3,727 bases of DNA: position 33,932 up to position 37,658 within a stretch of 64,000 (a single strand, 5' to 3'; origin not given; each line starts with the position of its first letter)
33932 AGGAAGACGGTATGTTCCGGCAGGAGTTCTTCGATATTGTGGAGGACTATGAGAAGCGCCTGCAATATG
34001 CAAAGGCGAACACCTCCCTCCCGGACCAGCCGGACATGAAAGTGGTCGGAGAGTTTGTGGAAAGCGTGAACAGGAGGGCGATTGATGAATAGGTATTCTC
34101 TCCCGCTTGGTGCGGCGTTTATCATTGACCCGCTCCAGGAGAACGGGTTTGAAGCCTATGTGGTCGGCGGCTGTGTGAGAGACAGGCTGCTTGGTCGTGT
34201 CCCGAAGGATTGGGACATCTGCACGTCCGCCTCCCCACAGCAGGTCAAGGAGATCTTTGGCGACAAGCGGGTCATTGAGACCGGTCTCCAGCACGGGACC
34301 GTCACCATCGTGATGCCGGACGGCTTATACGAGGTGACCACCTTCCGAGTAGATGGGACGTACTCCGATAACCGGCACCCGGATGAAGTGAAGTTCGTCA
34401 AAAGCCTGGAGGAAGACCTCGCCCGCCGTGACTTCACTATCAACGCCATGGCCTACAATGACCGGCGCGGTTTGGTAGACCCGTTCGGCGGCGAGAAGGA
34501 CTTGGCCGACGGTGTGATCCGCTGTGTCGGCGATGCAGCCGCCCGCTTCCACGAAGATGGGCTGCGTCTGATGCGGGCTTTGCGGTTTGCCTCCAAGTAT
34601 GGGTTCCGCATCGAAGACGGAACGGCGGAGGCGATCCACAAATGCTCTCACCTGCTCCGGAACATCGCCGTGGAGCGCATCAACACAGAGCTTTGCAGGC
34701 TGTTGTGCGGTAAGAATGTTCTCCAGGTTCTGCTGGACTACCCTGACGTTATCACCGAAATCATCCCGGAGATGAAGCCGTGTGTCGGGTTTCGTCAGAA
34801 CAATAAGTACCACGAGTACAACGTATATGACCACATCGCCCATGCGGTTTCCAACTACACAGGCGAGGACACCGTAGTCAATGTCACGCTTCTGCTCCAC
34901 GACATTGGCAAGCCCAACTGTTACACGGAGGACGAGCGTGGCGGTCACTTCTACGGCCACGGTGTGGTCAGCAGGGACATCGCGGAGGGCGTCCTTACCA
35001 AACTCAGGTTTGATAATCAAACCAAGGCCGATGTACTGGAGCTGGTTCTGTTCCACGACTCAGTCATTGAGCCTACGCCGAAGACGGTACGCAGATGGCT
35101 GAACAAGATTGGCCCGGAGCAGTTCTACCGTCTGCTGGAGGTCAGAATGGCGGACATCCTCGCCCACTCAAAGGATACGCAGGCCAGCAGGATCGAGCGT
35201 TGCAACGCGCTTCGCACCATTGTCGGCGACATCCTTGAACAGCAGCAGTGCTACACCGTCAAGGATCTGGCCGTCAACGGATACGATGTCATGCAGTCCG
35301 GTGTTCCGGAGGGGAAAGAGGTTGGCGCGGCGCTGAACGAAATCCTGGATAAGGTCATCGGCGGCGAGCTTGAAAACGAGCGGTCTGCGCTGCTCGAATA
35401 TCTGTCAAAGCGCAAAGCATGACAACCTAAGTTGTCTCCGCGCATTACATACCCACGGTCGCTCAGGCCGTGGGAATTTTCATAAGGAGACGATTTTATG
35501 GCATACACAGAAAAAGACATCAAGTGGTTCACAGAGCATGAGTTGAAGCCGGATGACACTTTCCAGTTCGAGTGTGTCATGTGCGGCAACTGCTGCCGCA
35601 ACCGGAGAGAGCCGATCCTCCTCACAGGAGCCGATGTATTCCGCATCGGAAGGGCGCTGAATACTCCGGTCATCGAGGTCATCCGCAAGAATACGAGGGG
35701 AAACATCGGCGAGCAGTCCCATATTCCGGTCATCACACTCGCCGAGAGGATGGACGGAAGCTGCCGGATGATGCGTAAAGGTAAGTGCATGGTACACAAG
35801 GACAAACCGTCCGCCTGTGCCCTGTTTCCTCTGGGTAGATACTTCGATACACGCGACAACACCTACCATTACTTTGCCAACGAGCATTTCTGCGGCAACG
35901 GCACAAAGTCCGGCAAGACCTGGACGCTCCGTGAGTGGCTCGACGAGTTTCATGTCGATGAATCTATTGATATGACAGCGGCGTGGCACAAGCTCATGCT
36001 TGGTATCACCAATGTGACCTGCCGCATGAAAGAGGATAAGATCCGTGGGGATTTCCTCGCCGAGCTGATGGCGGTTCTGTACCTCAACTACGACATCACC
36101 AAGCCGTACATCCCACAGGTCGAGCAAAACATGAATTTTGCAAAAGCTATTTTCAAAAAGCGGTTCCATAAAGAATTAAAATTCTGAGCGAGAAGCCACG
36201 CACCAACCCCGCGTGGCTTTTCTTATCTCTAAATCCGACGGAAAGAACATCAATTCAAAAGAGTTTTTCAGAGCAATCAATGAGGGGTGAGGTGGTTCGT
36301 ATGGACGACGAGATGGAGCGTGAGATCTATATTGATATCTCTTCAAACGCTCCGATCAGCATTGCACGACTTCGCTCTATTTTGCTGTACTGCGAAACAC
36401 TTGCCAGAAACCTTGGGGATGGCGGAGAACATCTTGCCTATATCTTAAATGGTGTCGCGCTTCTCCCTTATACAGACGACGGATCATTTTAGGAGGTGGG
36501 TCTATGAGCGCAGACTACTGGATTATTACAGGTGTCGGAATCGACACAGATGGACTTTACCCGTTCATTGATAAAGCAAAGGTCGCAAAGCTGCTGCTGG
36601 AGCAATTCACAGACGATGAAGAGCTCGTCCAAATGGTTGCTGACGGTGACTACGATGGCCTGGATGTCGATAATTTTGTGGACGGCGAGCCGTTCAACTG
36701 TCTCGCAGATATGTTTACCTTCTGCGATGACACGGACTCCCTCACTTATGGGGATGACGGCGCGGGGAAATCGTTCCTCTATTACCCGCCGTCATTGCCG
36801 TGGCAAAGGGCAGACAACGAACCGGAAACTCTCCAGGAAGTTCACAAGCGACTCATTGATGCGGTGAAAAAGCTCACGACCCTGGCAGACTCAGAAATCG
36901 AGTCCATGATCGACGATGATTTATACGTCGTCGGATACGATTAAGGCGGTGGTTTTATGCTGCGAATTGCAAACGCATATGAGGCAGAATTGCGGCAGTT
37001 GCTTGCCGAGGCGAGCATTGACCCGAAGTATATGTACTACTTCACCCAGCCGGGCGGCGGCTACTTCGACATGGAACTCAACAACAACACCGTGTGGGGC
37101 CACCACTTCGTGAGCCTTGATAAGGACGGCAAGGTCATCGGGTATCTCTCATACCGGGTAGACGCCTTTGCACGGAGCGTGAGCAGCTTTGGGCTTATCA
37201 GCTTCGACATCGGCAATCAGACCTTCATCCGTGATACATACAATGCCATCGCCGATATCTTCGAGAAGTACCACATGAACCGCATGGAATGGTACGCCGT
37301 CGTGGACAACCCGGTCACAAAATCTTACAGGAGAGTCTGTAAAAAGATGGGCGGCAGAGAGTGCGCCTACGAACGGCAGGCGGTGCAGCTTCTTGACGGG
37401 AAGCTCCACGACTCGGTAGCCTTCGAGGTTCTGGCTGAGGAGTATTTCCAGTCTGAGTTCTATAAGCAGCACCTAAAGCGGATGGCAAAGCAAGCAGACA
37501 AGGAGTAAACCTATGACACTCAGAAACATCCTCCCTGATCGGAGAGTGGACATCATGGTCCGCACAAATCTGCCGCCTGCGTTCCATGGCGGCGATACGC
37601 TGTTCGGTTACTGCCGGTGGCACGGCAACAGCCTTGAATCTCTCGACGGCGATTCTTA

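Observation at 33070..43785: Extended RNA-repair toolkit co-resident with a tRNA gene set: CCA-adding enzyme, cGAS/SMODS-like nucleotidyltransferase, P-loop kinase, Rnl2-type RNA ligase, two metallophosphoesterases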

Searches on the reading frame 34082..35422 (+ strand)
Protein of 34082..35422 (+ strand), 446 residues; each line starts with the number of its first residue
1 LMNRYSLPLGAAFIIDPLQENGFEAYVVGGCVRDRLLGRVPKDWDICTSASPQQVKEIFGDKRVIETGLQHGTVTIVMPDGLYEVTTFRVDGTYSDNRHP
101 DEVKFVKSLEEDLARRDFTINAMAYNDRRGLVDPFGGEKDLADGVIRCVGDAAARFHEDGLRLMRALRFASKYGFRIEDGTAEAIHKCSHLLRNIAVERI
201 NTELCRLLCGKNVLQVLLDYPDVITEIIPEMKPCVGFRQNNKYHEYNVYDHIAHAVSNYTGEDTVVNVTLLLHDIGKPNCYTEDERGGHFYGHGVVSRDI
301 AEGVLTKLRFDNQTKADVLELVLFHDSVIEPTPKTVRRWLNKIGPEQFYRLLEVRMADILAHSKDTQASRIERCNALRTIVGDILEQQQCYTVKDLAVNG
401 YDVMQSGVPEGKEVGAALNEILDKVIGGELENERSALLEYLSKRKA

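Call 4: search_protein_families(library=pfam, proteins=[window:34082-35422:+], max_evalue=0.01)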
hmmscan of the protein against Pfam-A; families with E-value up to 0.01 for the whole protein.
window:34082-35422:+ (446 aa): 4 families
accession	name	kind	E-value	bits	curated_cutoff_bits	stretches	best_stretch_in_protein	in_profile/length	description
PF01743.26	PolyA_pol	-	4.4e-40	137.4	23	1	25-147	1-126/126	Poly A polymerase head domain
PF13735.12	tRNA_NucTran2_2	-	1.7e-11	44.7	27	1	301-440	24-148/149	tRNA nucleotidyltransferase domain 2 putative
PF12627.12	PolyA_pol_RNAbd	-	1.3e-10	41.3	22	1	174-215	1-42/64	Probable RNA and SrmB- binding site of polymerase A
PF01966.28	HD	-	2.7e-05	24.8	22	1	251-331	11-91/116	HD domain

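Call 5: search_protein_families(library=phrogs, proteins=[window:34082-35422:+], max_evalue=0.001)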
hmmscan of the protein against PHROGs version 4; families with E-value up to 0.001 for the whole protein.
window:34082-35422:+ (446 aa): 4 families
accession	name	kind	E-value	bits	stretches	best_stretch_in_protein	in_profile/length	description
phrog_2244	-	DNA, RNA and nucleotide metabolism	1.1e-71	243.5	1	22-420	2-378/392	tRNA nucleotidyltransferase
phrog_24229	-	DNA, RNA and nucleotide metabolism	2.4e-33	116.6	1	24-207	5-204/245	tRNA nucleotidyltransferase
phrog_1614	-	DNA, RNA and nucleotide metabolism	1.7e-12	48.6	1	14-181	26-198/268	nucleotidyltransferase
phrog_6931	-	unknown function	0.00025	21.4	1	239-328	26-125/343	-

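Call 6: search_protein_families(library=ncbifam, proteins=[window:34082-35422:+], max_evalue=0.01)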
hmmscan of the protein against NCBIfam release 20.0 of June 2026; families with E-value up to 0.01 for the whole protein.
window:34082-35422:+ (446 aa): 13 families
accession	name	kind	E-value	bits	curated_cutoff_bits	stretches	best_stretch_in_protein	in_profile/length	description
NF009814.0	PRK13299.1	equivalog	6e-94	315.3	290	2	11-218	9-214/396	CCA tRNA nucleotidyltransferase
TIGR02692.1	tRNA_CCA_actino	equivalog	4.2e-67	226.8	438.8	1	18-424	23-445/466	CCA tRNA nucleotidyltransferase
TIGR01942.1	pcnB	subfamily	1.9e-55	188.4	305.65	1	4-272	11-280/425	polynucleotide adenylyltransferase PcnB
NF008634.1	PRK11623.1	equivalog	8.1e-37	126.9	702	1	15-219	53-272/469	polynucleotide adenylyltransferase PcnB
NF008137.0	PRK10885.1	equivalog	7.3e-36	123.8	451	1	108-360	83-347/409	multifunctional CCA addition/repair protein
NF009813.0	PRK13298.1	equivalog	9.1e-22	77.5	606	1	24-233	2-212/417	tRNA CCA-pyrophosphorylase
NF009811.0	PRK13296.1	equivalog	1.2e-20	73.7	469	1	24-251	2-228/360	CCA tRNA nucleotidyltransferase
NF041569.1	A-tRNAntase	equivalog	3.7e-19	68.5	1440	1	24-217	481-679/880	A-adding tRNA nucleotidyltransferase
NF009812.0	PRK13297.1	equivalog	1.9e-17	63.5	624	1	108-202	94-188/364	tRNA CCA-pyrophosphorylase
NF003467.0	PRK05092.1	equivalog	1e-06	26.8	959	1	150-257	400-512/940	[protein-PII] uridylyltransferase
NF002895.0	PRK03381.1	equivalog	5e-05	21.6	631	1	139-325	306-495/782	[protein-PII] uridylyltransferase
TIGR01693.1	UTase_glnD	equivalog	9.8e-05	20.7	519.4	1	151-258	327-439/850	[protein-PII] uridylyltransferase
TIGR00277.1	HDIG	domain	0.00064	19.5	27.6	1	251-312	14-76/84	HDIG domain-containing metalloprotein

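Call 55: find_related_loci(query=window:34082-35422:+, collection=viral_contigs, flank=10000)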
Query window:34082-35422:+ (446 aa) in viral_contigs; peptide patterns used: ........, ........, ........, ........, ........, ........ (x = any residue, [..] = any of these).
176 stretches matched a pattern; 175 encode a relative of the query (tblastn E <= 1e-3); the best 80 are kept; 80 distinct loci.
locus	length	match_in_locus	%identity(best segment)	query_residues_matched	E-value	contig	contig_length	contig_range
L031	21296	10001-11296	67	2-433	0e+0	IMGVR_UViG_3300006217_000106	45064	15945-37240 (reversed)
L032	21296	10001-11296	67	2-433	0e+0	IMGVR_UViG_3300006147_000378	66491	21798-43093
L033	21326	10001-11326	60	1-443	0e+0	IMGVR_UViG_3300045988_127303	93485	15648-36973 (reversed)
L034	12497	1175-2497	51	4-443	1e-148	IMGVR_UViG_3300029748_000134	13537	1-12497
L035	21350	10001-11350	51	4-444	9e-149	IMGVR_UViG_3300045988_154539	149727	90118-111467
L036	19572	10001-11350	50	4-444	2e-147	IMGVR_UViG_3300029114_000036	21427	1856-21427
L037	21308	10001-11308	52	10-444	3e-147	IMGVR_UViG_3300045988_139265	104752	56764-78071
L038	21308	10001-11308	52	10-444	3e-147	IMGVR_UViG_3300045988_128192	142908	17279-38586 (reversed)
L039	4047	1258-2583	50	4-444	4e-151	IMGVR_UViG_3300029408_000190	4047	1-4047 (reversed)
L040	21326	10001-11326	50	4-444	4e-147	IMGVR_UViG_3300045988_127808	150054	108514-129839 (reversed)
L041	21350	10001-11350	50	4-444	1e-146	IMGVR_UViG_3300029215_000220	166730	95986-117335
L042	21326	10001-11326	50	4-445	1e-146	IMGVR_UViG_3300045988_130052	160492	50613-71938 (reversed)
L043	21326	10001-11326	50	4-444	2e-146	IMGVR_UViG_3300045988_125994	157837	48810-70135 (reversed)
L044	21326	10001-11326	50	4-444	4e-146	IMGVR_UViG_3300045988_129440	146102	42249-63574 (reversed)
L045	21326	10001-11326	50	4-444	5e-146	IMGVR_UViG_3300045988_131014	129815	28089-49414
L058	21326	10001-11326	50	4-444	2e-145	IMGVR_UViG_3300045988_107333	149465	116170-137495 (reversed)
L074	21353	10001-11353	49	4-445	2e-144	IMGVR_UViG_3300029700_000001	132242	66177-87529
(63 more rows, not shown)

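Call 64: search_protein_families(library=padloc, proteins=[window:34082-35422:+], max_evalue=0.01)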
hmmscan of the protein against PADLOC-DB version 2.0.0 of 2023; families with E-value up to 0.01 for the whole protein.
window:34082-35422:+ (446 aa): 2 families
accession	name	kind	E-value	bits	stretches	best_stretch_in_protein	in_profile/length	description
PDLC01456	Cas3a2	-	0.00061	18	1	263-348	47-126/207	CAS-I; effector_G3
PDLC01378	Cas3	-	0.0025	16.1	1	245-326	16-92/174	CAS-I; effector_G3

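Call 112: search_protein_families(library=pfam, proteins=[L042:9046-10008:+, L058:9400-9951:+, L058:8832-9395:+], max_evalue=0.001)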
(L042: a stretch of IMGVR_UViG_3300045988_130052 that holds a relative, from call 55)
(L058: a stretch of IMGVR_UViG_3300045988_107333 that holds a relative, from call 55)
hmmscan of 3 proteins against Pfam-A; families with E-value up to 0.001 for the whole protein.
L042:9046-10008:+ (320 aa): 0 families

L058:9400-9951:+ (183 aa): 0 families

L058:8832-9395:+ (187 aa): 1 family
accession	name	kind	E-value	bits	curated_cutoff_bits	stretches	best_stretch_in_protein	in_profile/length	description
PF01885.22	PTS_2-RNA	-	8.3e-46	156.7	26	1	12-177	2-176/177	RNA 2'-phosphotransferase, Tpt1 / KptA family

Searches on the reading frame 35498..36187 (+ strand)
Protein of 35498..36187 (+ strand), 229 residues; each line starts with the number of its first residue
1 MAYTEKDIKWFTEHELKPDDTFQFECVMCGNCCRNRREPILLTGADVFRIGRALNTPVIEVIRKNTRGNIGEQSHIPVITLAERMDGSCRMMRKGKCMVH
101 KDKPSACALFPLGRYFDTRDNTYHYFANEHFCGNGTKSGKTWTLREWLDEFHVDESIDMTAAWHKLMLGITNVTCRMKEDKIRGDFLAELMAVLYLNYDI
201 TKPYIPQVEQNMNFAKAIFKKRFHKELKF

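Call 4: search_protein_families(library=pfam, proteins=[window:35498-36187:+], max_evalue=0.01)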
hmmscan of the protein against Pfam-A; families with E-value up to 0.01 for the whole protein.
window:35498-36187:+ (229 aa): 1 family
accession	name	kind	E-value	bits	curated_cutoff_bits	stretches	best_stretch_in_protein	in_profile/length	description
PF03692.20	CxxCxxCC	-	5.3e-07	30.7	23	1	25-119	1-73/85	Putative zinc- or iron-chelating domain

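Call 5: search_protein_families(library=phrogs, proteins=[window:35498-36187:+], max_evalue=0.001)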
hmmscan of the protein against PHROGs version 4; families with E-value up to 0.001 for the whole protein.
window:35498-36187:+ (229 aa): 0 families

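Call 6: search_protein_families(library=ncbifam, proteins=[window:35498-36187:+], max_evalue=0.01)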
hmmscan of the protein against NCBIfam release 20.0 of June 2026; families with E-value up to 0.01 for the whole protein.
window:35498-36187:+ (229 aa): 0 families

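Call 64: search_protein_families(library=padloc, proteins=[window:35498-36187:+], max_evalue=0.01)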
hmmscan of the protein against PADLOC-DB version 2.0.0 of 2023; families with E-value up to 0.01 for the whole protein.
window:35498-36187:+ (229 aa): 0 families

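Call 77: search_solved_structures(query=window:35498-36187:+, max_evalue=1, show_alignments=1)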
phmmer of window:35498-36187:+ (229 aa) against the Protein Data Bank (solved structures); distinct sequences matched with E-value up to 1: 0.

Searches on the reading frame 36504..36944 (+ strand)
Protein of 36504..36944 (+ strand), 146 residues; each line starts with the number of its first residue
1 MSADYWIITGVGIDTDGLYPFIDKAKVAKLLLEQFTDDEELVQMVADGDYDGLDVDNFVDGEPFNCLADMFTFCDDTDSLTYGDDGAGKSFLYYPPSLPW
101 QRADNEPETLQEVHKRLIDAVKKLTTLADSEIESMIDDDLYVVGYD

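Call 93: search_protein_families(library=pfam, proteins=[window:36504-36944:+], max_evalue=0.01)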
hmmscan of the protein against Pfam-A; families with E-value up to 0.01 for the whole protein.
window:36504-36944:+ (146 aa): 0 families

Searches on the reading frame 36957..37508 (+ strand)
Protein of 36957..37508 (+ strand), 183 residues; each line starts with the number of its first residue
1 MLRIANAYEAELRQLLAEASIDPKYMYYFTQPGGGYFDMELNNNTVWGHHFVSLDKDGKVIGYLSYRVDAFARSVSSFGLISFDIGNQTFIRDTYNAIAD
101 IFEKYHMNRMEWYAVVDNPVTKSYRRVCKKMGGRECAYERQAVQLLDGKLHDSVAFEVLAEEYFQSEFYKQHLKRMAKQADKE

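Call 4: search_protein_families(library=pfam, proteins=[window:36957-37508:+], max_evalue=0.01)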
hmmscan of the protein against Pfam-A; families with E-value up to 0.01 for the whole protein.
window:36957-37508:+ (183 aa): 0 families

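Call 5: search_protein_families(library=phrogs, proteins=[window:36957-37508:+], max_evalue=0.001)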
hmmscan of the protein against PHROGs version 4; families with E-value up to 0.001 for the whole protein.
window:36957-37508:+ (183 aa): 1 family
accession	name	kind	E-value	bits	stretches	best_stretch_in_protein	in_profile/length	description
phrog_30343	-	unknown function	5.7e-44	151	1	1-163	1-162/164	-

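Call 6: search_protein_families(library=ncbifam, proteins=[window:36957-37508:+], max_evalue=0.01)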
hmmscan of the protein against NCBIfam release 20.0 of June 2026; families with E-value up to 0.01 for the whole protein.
window:36957-37508:+ (183 aa): 0 families
